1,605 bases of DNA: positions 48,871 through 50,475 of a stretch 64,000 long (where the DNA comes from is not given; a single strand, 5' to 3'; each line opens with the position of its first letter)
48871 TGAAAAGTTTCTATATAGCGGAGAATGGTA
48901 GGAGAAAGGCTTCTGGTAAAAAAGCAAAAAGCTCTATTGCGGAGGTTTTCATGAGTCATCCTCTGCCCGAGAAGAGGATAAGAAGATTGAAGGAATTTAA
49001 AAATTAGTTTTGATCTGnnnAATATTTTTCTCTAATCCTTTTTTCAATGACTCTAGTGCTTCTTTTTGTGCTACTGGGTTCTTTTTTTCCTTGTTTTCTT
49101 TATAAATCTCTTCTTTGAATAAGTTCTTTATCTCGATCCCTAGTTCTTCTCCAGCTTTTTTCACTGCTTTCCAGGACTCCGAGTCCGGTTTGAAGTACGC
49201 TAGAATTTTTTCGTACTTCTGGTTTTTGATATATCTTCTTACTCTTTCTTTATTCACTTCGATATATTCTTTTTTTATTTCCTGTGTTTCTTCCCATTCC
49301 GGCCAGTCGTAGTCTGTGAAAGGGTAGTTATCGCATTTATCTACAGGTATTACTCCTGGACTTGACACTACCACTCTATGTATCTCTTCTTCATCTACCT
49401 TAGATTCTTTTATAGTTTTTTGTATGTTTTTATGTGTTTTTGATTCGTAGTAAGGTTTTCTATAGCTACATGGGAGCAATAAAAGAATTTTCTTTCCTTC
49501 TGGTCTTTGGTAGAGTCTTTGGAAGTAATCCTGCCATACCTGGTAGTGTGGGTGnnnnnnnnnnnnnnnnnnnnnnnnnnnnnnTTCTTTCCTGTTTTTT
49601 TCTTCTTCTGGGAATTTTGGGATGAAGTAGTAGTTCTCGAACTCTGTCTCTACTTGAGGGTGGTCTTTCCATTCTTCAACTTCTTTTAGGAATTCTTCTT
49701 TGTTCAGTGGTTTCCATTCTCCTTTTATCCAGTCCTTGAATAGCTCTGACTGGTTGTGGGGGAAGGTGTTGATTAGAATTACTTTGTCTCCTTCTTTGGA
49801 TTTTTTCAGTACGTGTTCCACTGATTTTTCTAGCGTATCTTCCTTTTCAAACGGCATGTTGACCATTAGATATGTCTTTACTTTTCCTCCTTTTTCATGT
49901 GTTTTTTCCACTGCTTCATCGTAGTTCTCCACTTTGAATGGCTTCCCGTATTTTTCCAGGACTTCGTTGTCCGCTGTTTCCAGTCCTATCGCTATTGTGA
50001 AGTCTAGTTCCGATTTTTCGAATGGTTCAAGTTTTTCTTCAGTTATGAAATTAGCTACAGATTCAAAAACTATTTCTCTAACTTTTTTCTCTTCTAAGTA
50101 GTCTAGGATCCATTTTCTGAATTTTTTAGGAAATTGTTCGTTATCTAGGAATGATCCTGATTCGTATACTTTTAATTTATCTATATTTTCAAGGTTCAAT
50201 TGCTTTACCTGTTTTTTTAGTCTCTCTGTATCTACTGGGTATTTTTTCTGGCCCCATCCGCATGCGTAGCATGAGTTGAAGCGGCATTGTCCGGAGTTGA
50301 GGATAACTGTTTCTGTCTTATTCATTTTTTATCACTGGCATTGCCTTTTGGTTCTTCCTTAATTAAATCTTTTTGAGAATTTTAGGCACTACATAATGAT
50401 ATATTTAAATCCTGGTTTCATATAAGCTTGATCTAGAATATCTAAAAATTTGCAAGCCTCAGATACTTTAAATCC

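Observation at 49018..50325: Radical-SAM-like enzyme with non-canonical CX4CX2C motif fused to a second conserved Cys-containing domain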

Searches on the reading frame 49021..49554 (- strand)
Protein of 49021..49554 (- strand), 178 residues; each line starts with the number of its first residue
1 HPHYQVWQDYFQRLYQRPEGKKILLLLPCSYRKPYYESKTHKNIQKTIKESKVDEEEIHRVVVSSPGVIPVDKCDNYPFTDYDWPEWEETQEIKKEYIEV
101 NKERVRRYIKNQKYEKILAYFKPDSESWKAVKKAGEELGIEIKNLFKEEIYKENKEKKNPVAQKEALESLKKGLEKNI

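Call 47: search_dna_similar(query=window:49021-49554:-, collection=phages, mode=protein, max_evalue=0.001, max_rows=15)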
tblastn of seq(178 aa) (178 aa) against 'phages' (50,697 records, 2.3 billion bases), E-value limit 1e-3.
Records with a match: 11; places in all: 11; records where one place covers at least 80% of the query: 0.
Best place of each record, by identity: <60% 11.
By first word of the organism name: Sulfolobus 5; Vibrio 3; Synechococcus 2; Methanobacterium 1.
By host as written in the record: Sulfolobus 2; Sulfolobus tengchongensis 2; Vibrio natriegens HER1138 2; Methanothermobacter thermautotrophicus 1; Sulfolobus tengchongensis 1201-4 1; Synechococcus sp. 1; Synechococcus sp. PCC 7002 1; Vibrio natriegens Vmax (CCTCC PV 2024008) 1.
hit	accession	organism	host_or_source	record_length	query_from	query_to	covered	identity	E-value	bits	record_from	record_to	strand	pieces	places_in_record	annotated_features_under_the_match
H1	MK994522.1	Methanobacterium virus PhiF1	Methanothermobacter thermautotrophicus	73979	1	142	80%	36.6%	5e-24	103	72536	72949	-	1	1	putative archaeosine tRNA-guanine transglycosylase | hypothetical protein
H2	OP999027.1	Sulfolobus tengchongensis spindle-shaped virus 4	Sulfolobus tengchongensis 1201-4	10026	1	142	80%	30.8%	2e-7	56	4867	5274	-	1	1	hypothetical protein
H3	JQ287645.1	Sulfolobus virus STSV2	Sulfolobus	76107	1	142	80%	30.1%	8e-8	56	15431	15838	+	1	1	hypothetical protein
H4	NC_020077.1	Sulfolobus virus STSV2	Sulfolobus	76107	1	142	80%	30.1%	8e-8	56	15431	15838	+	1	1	hypothetical protein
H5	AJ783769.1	Sulfolobus virus STSV1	Sulfolobus tengchongensis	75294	7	142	76%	31.4%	7e-8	57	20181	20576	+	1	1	hypothetical protein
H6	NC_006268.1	Sulfolobus virus STSV1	Sulfolobus tengchongensis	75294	7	142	76%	31.4%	7e-8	57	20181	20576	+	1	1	hypothetical protein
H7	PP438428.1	Synechococcus phage Ssp-JY38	Synechococcus sp.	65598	5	132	72%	27.5%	8e-8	57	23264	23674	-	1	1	acid phosphatase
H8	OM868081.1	Synechococcus phage Yong-L2-223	Synechococcus sp. PCC 7002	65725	5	132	72%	27.5%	8e-8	57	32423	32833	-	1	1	hypothetical protein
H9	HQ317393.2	Vibrio phage nt-1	Vibrio natriegens HER1138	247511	29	138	62%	30.6%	5e-5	49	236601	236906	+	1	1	hypothetical protein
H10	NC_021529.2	Vibrio phage nt-1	Vibrio natriegens HER1138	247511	29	138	62%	30.6%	5e-5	49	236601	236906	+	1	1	hypothetical protein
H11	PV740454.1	Vibrio phage CZ01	Vibrio natriegens Vmax (CCTCC PV ...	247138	29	138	62%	30.6%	6e-5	48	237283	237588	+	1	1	hypothetical protein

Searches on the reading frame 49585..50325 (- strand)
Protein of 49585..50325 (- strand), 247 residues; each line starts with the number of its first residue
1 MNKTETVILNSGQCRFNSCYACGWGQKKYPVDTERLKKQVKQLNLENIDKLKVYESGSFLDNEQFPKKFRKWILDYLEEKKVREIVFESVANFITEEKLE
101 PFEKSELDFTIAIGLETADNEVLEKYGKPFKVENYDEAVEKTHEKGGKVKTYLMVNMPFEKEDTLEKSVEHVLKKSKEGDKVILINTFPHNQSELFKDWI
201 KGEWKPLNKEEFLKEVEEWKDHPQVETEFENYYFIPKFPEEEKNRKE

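Call 52: search_protein_representatives(protein=window:49585-50325:-)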
Query: 247 residues. Proteins with E-value up to 0.001 (for the whole library): 468; up to 1e-10: 78; up to 1e-30: 15. The best 150 are listed.
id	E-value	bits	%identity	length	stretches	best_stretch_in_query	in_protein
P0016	8.1e-72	257.8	51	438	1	3-243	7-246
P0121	2.9e-51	190.5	44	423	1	5-242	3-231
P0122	7.5e-47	176.1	42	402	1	3-231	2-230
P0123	1.0e-44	169.0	41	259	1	10-241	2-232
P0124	1.2e-44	168.8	38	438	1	7-240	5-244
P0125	9.5e-44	165.9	40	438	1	6-242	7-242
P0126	1.4e-42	162.1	42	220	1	3-233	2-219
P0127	1.2e-40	155.7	41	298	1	6-240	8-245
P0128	4.3e-40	153.9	38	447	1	2-243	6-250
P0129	3.2e-38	147.8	38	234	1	6-201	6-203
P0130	6.6e-38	146.8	36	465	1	7-241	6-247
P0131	5.7e-35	137.1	35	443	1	5-244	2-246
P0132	3.1e-34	134.8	39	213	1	1-202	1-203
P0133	1.4e-33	132.6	42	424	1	9-243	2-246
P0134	6.9e-33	130.3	42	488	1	6-241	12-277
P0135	1.5e-30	122.7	36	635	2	3-213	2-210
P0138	2.0e-24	102.6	27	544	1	4-219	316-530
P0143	7.9e-20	87.6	32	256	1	6-217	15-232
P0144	3.7e-18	82.1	31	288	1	8-217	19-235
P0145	2.8e-17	79.2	34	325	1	6-186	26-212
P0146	3.2e-17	79.0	32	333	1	3-222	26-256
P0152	1.3e-15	73.7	32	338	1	7-193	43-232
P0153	1.5e-15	73.6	32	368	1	18-206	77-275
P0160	9.4e-14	67.7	42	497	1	41-165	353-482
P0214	1.2e-09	54.2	24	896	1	2-202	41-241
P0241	1.2e-08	51.0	24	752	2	18-185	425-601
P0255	3.8e-08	49.3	30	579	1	5-162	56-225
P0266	1.2e-07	47.7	30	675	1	7-157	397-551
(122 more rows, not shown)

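Call 53: search_protein_families(library=ncbifam, proteins=[P0145, P0146, P0152, P0153, P0138, P0135, P0160, P0241, P0266, P0214], max_evalue=1e-8)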
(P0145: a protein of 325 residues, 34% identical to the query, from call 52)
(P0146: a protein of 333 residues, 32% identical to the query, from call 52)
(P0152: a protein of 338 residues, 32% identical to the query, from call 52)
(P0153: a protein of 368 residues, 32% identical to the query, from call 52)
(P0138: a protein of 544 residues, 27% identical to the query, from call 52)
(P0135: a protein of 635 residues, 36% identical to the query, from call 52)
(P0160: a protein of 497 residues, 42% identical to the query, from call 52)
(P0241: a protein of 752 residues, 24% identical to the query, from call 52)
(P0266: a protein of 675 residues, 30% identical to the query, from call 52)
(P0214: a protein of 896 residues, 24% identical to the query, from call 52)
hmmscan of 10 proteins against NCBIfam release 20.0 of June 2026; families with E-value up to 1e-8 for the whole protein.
P0145 (325 aa): 1 family
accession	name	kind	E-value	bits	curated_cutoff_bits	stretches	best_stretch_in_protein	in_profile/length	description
TIGR01210.1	TIGR01210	equivalog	2.4e-102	342.4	212.15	1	10-305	1-300/313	archaeosine biosynthesis radical SAM protein RaSEA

P0146 (333 aa): 3 families
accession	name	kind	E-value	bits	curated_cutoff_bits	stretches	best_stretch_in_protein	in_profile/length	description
TIGR01210.1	TIGR01210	equivalog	5.1e-107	357.7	212.15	1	15-324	3-308/313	archaeosine biosynthesis radical SAM protein RaSEA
TIGR01212.1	TIGR01212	equivalog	2e-12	46.9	180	1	42-236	37-233/302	tRNA modification radical SAM protein MnmL/YtqA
TIGR01211.1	ELP3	subfamily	2.3e-12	46.2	350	1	71-240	149-319/522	tRNA uridine(34) 5-carboxymethylaminomethyl modification radical SAM/GNAT enzyme Elp3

P0152 (338 aa): 1 family
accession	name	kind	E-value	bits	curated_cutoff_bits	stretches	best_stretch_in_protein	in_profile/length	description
TIGR01210.1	TIGR01210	equivalog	2e-87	293.4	212.15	1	27-331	2-310/313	archaeosine biosynthesis radical SAM protein RaSEA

P0153 (368 aa): 2 families
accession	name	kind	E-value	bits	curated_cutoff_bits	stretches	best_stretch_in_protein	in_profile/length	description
TIGR01210.1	TIGR01210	equivalog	1.1e-80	271.2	212.15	1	40-357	2-308/313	archaeosine biosynthesis radical SAM protein RaSEA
TIGR01212.1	TIGR01212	equivalog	7.1e-12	45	180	1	75-290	37-249/302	tRNA modification radical SAM protein MnmL/YtqA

P0138 (544 aa): 3 families
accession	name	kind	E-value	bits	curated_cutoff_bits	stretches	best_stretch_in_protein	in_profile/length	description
TIGR01210.1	TIGR01210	equivalog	8.9e-31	107.3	212.15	1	317-506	16-218/313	archaeosine biosynthesis radical SAM protein RaSEA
TIGR01211.1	ELP3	subfamily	3.1e-11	42.5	350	1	393-522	189-321/522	tRNA uridine(34) 5-carboxymethylaminomethyl modification radical SAM/GNAT enzyme Elp3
TIGR00539.1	hemN_rel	equivalog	5.9e-10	38.8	205.4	1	330-487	13-177/361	radical SAM family heme chaperone HemW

P0135 (635 aa): 3 families
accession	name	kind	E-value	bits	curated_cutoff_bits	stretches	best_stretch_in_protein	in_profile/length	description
TIGR01210.1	TIGR01210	equivalog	9.5e-31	107.2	212.15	1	2-154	14-178/313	archaeosine biosynthesis radical SAM protein RaSEA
NF053620.1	ArchsnAlpArcSThp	equivalog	4.1e-16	58.5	600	1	442-608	214-369/515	archaeosine synthase subunit alpha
NF040592.1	tRNA_mod_ArcS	equivalog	4.2e-16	58.7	440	1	431-563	257-384/575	archaeosine synthase subunit alpha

P0160 (497 aa): 3 families
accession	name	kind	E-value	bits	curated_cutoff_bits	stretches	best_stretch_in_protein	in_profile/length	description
TIGR01210.1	TIGR01210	equivalog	9.3e-60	202.5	212.15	1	292-493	2-199/313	archaeosine biosynthesis radical SAM protein RaSEA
NF040592.1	tRNA_mod_ArcS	equivalog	4.4e-54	184.1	440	1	3-266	317-564/575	archaeosine synthase subunit alpha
NF053620.1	ArchsnAlpArcSThp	equivalog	2.6e-27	95.4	600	1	17-273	274-513/515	archaeosine synthase subunit alpha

P0241 (752 aa): 2 families
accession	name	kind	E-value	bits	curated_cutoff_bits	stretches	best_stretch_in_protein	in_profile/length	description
TIGR01210.1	TIGR01210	equivalog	3.8e-63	213.6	212.15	2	401-705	6-301/313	archaeosine biosynthesis radical SAM protein RaSEA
TIGR01212.1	TIGR01212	equivalog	2.1e-11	43.5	180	1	422-634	36-246/302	tRNA modification radical SAM protein MnmL/YtqA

P0266 (675 aa): 1 family
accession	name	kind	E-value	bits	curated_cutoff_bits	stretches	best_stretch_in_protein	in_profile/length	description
TIGR01210.1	TIGR01210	equivalog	1e-11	44.7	212.15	1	393-549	14-177/313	archaeosine biosynthesis radical SAM protein RaSEA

P0214 (896 aa): 1 family
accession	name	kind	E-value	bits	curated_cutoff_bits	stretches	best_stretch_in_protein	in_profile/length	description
TIGR01210.1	TIGR01210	equivalog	4.6e-36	124.6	212.15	1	30-278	3-259/313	archaeosine biosynthesis radical SAM protein RaSEA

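Call 57: search_protein_families(library=pfam, proteins=[P0138, P0241, P0214, P0266, P0255, P0160, P0135, P0143, P0144, P0134], max_evalue=0.0001)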
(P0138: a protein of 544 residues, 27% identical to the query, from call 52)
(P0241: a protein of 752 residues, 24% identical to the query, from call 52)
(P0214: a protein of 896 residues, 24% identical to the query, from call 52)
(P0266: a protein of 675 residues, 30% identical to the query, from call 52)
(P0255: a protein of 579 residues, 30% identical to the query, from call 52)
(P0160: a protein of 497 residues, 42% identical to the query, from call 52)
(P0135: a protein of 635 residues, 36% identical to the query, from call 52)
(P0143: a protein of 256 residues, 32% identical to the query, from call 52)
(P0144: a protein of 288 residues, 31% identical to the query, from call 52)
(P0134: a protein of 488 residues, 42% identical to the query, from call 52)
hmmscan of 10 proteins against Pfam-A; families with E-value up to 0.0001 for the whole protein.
P0138 (544 aa): 1 family
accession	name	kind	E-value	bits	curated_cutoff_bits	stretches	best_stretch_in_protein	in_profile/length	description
PF04055.27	Radical_SAM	-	3.7e-11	43.9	29.5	1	323-485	4-165/166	Radical SAM superfamily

P0241 (752 aa): 1 family
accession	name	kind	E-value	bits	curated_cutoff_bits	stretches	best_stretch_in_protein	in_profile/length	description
PF04055.27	Radical_SAM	-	1.7e-06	28.7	29.5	0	415-572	4-152/166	Radical SAM superfamily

P0214 (896 aa): 3 families
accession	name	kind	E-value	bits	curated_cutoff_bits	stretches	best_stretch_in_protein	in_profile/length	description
PF13517.12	FG-GAP_3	-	2.6e-40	137.3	26.9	4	467-528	1-61/61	FG-GAP-like repeat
PF01839.29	FG-GAP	-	1.3e-11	44.5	22.1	0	511-530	3-22/37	FG-GAP repeat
PF07593.17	UnbV_ASPIC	-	3.7e-09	36.8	23.4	1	843-883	19-59/68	ASPIC and UnbV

P0266 (675 aa): 0 families

P0255 (579 aa): 4 families
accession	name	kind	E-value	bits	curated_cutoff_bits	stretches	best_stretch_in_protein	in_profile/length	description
PF00583.31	Acetyltransf_1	-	1.2e-10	42.1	20.7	1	396-512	10-103/116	Acetyltransferase (GNAT) family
PF04055.27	Radical_SAM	-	2.5e-07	31.4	29.5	1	66-227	8-158/166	Radical SAM superfamily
PF13508.13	Acetyltransf_7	-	2.5e-07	31.4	27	1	456-549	16-83/84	Acetyltransferase (GNAT) domain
PF14542.12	Acetyltransf_CG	-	9.7e-06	26.1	30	1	463-521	18-77/80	GCN5-related N-acetyl-transferase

P0160 (497 aa): 4 families
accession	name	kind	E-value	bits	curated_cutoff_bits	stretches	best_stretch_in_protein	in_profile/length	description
PF17884.7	DUF5591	-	1.7e-26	93.3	26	1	14-120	44-148/150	Domain of unknown function (DUF5591)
PF14810.12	TGT_C2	-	2.4e-14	53.7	25.3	1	142-206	1-67/72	Patch-forming domain C2 of tRNA-guanine transglycosylase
PF01472.26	PUA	-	3.6e-09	36.9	24.8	1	216-273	11-69/74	PUA domain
PF04055.27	Radical_SAM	-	5.2e-09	36.9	29.5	1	311-467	3-145/166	Radical SAM superfamily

P0135 (635 aa): 2 families
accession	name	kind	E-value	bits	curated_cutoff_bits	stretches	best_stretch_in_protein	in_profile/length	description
PF17884.7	DUF5591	-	1.9e-17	64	26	1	456-560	5-112/150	Domain of unknown function (DUF5591)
PF04055.27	Radical_SAM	-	1.2e-07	32.5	29.5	1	11-153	5-149/166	Radical SAM superfamily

P0143 (256 aa): 1 family
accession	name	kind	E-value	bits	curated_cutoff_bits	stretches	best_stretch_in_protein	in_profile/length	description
PF04055.27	Radical_SAM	-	9e-09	36.1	29.5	1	23-171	7-150/166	Radical SAM superfamily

P0144 (288 aa): 1 family
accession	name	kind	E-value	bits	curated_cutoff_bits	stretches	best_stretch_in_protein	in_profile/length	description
PF04055.27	Radical_SAM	-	5.1e-08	33.7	29.5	1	26-182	7-157/166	Radical SAM superfamily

P0134 (488 aa): 2 families
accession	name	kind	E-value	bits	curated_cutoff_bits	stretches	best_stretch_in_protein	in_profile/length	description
PF17884.7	DUF5591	-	2e-17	63.9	26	1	303-439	4-128/150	Domain of unknown function (DUF5591)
PF04055.27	Radical_SAM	-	7.8e-05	23.3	29.5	1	18-176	5-152/166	Radical SAM superfamily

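Call 61: find_encoding_contigs(protein=P0143, flank=5000, max_places=3)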
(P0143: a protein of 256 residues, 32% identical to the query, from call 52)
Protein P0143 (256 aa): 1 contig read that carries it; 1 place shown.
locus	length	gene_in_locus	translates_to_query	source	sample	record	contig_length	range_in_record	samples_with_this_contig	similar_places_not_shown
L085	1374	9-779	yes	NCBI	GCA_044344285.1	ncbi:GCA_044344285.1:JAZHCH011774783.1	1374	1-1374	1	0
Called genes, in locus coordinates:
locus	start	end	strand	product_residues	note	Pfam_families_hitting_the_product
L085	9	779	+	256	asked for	PF04055:Radical_SAM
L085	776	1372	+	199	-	?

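Call 63: find_encoding_contigs(protein=P0160, flank=5000, max_places=3)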
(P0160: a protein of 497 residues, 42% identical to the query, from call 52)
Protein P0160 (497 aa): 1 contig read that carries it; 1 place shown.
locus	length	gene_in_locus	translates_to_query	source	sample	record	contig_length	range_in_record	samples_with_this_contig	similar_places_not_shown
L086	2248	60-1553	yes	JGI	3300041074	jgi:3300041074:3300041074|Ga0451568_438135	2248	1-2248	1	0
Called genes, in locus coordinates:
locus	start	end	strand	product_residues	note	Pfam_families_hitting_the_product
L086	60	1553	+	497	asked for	PF17884:DUF5591, PF14810:TGT_C2, PF01472:PUA, PF04055:Radical_SAM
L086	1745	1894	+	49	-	-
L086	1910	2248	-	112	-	?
